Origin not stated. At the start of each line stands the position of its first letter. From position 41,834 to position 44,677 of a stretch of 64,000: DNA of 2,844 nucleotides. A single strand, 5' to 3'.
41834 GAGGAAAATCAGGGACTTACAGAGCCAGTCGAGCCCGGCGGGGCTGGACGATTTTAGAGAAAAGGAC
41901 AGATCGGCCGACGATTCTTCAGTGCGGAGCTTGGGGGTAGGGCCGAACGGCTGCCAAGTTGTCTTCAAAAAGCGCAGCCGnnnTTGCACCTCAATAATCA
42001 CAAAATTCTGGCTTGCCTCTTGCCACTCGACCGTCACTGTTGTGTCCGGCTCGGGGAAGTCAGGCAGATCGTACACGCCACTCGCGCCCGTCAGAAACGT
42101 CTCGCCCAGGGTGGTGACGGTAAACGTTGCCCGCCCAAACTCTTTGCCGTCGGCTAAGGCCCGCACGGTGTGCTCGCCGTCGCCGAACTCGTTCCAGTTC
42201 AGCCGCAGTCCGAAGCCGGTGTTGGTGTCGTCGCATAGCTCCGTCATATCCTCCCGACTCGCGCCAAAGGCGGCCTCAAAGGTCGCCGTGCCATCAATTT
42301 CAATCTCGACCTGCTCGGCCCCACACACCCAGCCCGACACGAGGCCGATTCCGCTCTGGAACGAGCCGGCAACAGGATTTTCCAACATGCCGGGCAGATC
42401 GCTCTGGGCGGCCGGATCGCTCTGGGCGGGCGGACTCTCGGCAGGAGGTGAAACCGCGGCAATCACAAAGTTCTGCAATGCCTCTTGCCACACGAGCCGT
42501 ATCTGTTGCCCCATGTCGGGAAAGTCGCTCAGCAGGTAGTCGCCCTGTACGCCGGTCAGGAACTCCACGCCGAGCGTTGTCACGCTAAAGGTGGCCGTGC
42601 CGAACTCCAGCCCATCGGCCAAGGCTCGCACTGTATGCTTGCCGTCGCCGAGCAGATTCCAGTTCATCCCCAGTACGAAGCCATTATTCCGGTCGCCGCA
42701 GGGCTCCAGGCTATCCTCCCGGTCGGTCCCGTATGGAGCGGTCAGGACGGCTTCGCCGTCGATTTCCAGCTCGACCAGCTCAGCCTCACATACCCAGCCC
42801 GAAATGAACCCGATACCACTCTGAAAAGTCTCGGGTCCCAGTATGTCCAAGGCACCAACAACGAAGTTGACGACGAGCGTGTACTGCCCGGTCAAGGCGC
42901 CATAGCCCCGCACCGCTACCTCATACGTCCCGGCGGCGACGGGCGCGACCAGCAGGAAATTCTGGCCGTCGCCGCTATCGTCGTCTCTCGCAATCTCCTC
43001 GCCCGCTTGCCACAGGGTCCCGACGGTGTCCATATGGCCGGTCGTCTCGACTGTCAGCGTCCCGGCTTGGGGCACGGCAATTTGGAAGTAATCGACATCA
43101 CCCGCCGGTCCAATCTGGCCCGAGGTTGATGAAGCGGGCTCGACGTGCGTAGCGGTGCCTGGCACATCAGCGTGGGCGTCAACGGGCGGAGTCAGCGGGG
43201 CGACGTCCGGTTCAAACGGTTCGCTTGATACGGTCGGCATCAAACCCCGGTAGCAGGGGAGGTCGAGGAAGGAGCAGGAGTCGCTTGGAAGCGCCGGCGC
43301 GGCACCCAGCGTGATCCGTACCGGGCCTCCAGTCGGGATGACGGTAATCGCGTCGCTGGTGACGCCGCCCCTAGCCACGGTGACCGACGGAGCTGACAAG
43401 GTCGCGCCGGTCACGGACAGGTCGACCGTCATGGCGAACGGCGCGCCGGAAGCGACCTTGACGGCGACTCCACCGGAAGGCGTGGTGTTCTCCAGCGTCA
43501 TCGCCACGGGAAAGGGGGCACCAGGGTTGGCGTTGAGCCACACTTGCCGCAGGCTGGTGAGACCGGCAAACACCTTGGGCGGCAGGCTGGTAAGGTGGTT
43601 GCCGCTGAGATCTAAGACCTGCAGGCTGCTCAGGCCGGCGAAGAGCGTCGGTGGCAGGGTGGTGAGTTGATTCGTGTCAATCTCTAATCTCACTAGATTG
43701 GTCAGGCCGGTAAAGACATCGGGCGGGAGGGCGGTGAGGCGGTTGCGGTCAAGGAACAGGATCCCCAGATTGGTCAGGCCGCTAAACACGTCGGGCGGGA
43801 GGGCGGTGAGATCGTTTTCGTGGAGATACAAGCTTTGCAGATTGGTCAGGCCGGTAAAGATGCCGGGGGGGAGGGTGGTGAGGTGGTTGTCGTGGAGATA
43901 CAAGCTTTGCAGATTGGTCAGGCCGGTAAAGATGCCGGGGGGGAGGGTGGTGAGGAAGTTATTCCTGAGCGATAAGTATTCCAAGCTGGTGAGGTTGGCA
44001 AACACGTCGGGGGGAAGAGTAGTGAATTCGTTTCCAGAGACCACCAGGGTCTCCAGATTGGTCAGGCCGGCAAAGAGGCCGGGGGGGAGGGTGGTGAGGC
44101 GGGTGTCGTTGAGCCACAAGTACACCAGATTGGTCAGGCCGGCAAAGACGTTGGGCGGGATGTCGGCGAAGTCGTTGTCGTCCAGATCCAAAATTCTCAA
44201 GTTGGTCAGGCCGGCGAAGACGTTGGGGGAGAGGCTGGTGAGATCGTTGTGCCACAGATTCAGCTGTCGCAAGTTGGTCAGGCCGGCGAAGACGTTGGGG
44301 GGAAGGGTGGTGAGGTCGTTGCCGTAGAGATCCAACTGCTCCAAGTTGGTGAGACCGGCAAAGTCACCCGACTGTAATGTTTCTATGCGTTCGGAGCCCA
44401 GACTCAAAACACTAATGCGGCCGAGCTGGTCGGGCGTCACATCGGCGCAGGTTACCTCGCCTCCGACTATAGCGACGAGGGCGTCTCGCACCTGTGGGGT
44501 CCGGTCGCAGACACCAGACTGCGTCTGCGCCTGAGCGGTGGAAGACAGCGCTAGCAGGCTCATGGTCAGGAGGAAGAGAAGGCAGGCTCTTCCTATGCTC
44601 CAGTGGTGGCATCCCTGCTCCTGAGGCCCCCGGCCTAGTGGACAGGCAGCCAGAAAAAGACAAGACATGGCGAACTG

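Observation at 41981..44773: LRR surface protein with PPC domain, two unrecognised tandem C-terminal domains and recently duplicated LRR units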

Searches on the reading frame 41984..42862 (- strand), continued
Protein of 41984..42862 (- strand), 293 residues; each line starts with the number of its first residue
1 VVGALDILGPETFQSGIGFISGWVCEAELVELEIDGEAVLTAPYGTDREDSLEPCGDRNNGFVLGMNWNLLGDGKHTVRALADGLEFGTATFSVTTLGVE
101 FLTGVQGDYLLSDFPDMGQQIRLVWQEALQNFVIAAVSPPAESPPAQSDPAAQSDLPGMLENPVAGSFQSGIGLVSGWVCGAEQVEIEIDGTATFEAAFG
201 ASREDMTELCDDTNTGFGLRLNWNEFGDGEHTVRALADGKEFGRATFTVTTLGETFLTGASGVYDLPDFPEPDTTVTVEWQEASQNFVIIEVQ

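Call 44: search_solved_structures(query=A1, max_evalue=10, show_alignments=2)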
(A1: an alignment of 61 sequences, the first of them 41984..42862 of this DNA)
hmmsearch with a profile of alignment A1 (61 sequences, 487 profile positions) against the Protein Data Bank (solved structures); distinct sequences matched with E-value up to 10: 0.

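Call 46: fold_search(model_id=the predicted structure, library=pdb)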
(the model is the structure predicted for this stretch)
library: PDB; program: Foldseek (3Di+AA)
matches with E <= 10: 1983; with E <= 0.001: 430
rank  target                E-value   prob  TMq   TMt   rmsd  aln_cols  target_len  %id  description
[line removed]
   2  7qiv_A                4.1e-06  0.98  0.20  0.10  25.0       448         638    9  Structure of human C3b in complex with the EWE nanobody (released 2022-02-16)
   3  6ehg_A                6.3e-06  0.98  0.20  0.10  25.3       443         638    9  complement component C3b in complex with a nanobody (released 2018-02-14)
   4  7y6o                  7.1e-06  0.99  0.21  0.21  32.1       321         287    7  Crystal structure of sDscam Ig1-3 domains, isoform alpha25 (released 2023-05-24)
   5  4u7m                  1.6e-05  0.98  0.23  0.23  28.6       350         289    8  LRIG1 extracellular domain: Structure and Function Analysis (released 2015-04-08)
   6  2qki_D                1.6e-05  0.96  0.20  0.10  24.1       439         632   10  Human C3c in complex with the inhibitor compstatin (released 2007-08-14)
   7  5fo7_A                2.2e-05  0.97  0.21  0.12  25.5       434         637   10  Crystal Structure of Human Complement C3b at 2.8 Angstrom resolution (released 2016-04-06)
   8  1qz1                  2.3e-05  0.93  0.20  0.20  30.7       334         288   10  Crystal Structure of the Ig 1-2-3 fragment of NCAM (released 2003-11-04)
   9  2ice_A                2.6e-05  0.96  0.20  0.10  24.6       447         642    9  CRIg bound to C3c (released 2006-11-07)
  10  9ijj_E                3.1e-05  0.89  0.17  0.11  25.1       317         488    7  In situ structure of the central apparatus in mouse sperm axoneme. (released 2025-06-04)
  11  6lx3_P                3.6e-05  0.92  0.19  0.12  20.7       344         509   11  Cryo-EM structure of human secretory immunoglobulin A (released 2020-05-27)
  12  2xyc                  4.5e-05  0.94  0.18  0.18  20.9       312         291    9  CRYSTAL STRUCTURE OF NCAM2 IGIV-FN3I (released 2011-02-23)
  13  7ahs_B                4.5e-05  0.91  0.19  0.20  33.9       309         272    8  titin-N2A Ig81-Ig83 (released 2021-03-24)
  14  7x8p_B                4.7e-05  0.93  0.18  0.23  18.0       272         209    8  Frizzled 2 CRD in complex with pF7_A5 Fab (released 2023-02-01)
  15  7khf_A                5.3e-05  0.93  0.21  0.16  29.0       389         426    8  CryoEM structure of LILRB1 D3D4 domain-inserted antibody MDB1 Fab in complex with Plasmodium RIFIN (PF3D7_1373400) V2  (released 2021-03-31)
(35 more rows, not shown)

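Call 63: search_protein_families(library=pfam, alignment_id=A3, max_evalue=0.0001)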
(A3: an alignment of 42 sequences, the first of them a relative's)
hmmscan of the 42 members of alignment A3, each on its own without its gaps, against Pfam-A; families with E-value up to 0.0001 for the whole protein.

A. member 1, P0126 (1105 aa): 9 families
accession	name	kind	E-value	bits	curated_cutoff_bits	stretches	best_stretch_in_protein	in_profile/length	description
PF13855.12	LRR_8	-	5.1e-140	455.8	27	13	558-617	2-61/61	Leucine rich repeat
PF12799.13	LRR_4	-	3.1e-47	157.9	27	6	533-572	1-39/44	Leucine Rich repeats (2 copies)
PF13306.12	LRR_5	-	2e-36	125.1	27.7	3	518-614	19-110/127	BspA type Leucine rich repeat region (6 copies)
PF23598.1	LRR_14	-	1.5e-28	100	40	3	579-681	45-140/353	Leucine-rich repeat region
PF00560.39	LRR_1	-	6.5e-24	79.3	20.6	0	534-554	1-21/23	Leucine Rich Repeat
PF23211.1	LRR_LRWD1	-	5.8e-13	49.4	28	0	126-193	38-101/190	Leucine-rich repeat and WD repeat-containing protein 1, LRR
PF23952.1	LRR_EndoS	-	8.1e-12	45.8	27.9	0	526-567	75-116/116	Endo-beta-N-acetylglucosaminidase EndoS LRR domain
PF14580.12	LRR_9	-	7.1e-08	32.7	30.5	0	530-617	39-125/175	Leucine-rich repeat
PF04480.18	DUF559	-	5.3e-05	23.5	20.6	0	742-792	46-94/109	Protein of unknown function (DUF559)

B. families by the number of members that match (of 42 scanned): 49 families (the first 25 are shown)
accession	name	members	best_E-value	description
PF00041.27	fn3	10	5.5e-83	Fibronectin type III domain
PF13855.12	LRR_8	8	5.1e-140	Leucine rich repeat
PF12799.13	LRR_4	8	3.1e-47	Leucine Rich repeats (2 copies)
PF00560.39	LRR_1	7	1.4e-34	Leucine Rich Repeat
PF23598.1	LRR_14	7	1.5e-28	Leucine-rich repeat region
PF25059.1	FN3_DSCAM-DSCAML_C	6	3.1e-35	DSCAM/DSCAML C-terminal Fn3-like domain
PF00028.23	Cadherin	6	3.4e-27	Cadherin domain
PF16656.11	Pur_ac_phosph_N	5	5.2e-23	Purple acid Phosphatase, N-terminal domain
PF12733.13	Cadherin-like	5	2.4e-22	Cadherin-like beta sandwich domain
PF05345.18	He_PIG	5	3.6e-20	Putative Ig domain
PF25788.1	Ig_Rha78A_N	4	1.8e-34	Rha78A-like, N-terminal immunoglobulin domain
PF00058.23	Ldl_recept_b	3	9.5e-32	Low-density lipoprotein receptor repeat class B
PF13753.12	SWM_repeat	2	1.1e-32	Putative flagellar system-associated repeat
PF07705.17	CARDB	2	3.2e-28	CARDB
PF00530.23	SRCR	2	1.1e-26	Scavenger receptor cysteine-rich domain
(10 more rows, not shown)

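Call 70: find_related_loci(query=A1, collection=viral_contigs, flank=8000)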
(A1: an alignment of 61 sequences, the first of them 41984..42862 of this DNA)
Query A1 (293 aa) in viral_contigs; peptide patterns used: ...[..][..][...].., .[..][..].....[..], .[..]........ (x = any residue, [..] = any of these).
77 stretches matched a pattern, but none encodes a relative of the query by tblastn (E <= 1e-3).

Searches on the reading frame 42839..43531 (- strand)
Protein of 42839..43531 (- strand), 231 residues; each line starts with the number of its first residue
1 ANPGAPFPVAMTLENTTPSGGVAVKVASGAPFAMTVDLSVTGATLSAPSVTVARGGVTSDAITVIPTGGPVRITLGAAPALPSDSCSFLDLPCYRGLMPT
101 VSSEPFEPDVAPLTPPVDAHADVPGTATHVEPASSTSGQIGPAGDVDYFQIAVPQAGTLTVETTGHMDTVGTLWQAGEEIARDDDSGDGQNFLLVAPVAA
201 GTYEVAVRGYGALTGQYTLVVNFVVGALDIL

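Call 55: predict_structure(alignment_id=A2)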
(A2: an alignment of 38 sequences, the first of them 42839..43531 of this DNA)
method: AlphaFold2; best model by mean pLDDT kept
length: 231 residues; sequences in the alignment: 38
mean_pLDDT: 70.5   pTM: 0.52
mean pLDDT of the five models: 70.5, 70.2, 70.0, 68.6, 68.0
residues with pLDDT >= 90: 89; 70-90: 18; 50-70: 61; < 50: 63
segments of 3 or more residues with pLDDT < 50: 1-6, 15-17, 45-63, 66-68, 74-90, 93-99
pLDDT, mean of each block of 10 residues (from residue 1): 50 52 59 53 48 38 48 46 44 47 58 67 89 96 94 97 94 97 79 96 97 94 82 46
secondary structure, 60 per line:
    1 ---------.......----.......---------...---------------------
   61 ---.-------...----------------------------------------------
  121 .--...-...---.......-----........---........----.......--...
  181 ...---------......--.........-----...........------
elements in order: E10-16 E21-27 E37-39 E72-74 E128-130 E134-140 E146-153 E157-164 E169-175 E178-183 E193-198 E201-209 E215-225

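Call 73: search_protein_families(library=pfam, proteins=[window:42839-43531:-], max_evalue=0.01)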
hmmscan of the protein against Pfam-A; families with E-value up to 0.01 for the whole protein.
window:42839-43531:- (231 aa): 1 family
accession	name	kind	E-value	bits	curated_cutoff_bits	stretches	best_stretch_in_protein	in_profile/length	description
PF04151.21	PPC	-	0.00067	20.9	25.9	1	145-209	1-70/70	Bacterial pre-peptidase C-terminal domain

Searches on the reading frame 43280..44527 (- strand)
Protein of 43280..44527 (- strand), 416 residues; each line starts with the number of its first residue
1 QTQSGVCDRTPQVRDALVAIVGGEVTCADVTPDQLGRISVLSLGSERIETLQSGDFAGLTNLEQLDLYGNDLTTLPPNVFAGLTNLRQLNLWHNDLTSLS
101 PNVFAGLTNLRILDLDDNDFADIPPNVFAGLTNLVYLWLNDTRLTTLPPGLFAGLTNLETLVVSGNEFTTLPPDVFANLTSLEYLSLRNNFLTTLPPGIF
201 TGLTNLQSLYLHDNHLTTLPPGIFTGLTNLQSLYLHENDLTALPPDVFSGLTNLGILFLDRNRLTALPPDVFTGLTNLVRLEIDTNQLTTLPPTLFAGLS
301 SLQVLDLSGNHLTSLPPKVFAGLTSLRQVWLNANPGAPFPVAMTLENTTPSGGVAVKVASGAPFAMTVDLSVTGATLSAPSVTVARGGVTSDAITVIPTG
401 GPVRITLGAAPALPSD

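Call 50: search_solved_structures(query=window:43280-44527:-, max_evalue=1e-10)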
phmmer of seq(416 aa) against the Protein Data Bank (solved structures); distinct sequences matched with E-value up to 1e-10: 327 (the best 60 are shown).
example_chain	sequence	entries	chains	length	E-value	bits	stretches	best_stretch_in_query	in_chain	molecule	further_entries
7wrq_A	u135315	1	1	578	9.3e-72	245.4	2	51-336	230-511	Insulin-like growth factor-binding protein complex acid labile subunit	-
9oib_A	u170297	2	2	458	1.2e-65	225.3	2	51-335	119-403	Leucine-rich repeat-containing protein 15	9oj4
5hyx_B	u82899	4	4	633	1.9e-64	221.3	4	132-335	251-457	Probable LRR receptor-like serine/threonine-protein kinase At4g26540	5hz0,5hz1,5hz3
4mn8_A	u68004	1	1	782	7.5e-58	199.6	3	28-316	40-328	LRR receptor-like serine/threonine-protein kinase FLS2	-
6s6q_A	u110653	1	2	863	3.7e-57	197.4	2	56-314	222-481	LRR receptor-like serine/threonine-protein kinase GSO1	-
9ijj_4X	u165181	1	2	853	4.4e-56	193.8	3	36-320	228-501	Leucine-rich repeat and death domain-containing protein 1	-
4u08_A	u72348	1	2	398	3.5e-54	187.5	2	58-319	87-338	LIC11098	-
4li2_A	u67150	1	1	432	5.2e-52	180.4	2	138-332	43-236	Leucine-rich repeat-containing G-protein coupled receptor 4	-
4li1_B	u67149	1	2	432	6.9e-52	180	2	138-332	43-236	Leucine-rich repeat-containing G-protein coupled receptor 4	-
4kt1_A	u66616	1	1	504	1.2e-50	175.9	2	144-343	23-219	Leucine-rich repeat-containing G-protein coupled receptor 4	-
8y69_A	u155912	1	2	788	4.3e-50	174.1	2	144-342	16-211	Leucine-rich repeat-containing G-protein coupled receptor 4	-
8xfs_A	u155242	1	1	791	4.4e-50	174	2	144-342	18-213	Leucine-rich repeat-containing G-protein coupled receptor 4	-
4qxf_A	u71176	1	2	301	1.8e-49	172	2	131-334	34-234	Leucine-rich repeat-containing G-protein coupled receptor 4, Variable lymphocyte receptor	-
8wvu_A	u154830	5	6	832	2.3e-49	171.7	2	144-343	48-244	Leucine-rich repeat-containing G-protein coupled receptor 4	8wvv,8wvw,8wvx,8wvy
9fqr_Xo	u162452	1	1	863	5.4e-49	170.4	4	128-337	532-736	Leucine rich repeats and death domain containing 1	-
4u06_A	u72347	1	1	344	8.5e-49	169.8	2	34-265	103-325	LIC10831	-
4u09_A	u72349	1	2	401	7.2e-41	143.7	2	57-313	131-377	LIC12759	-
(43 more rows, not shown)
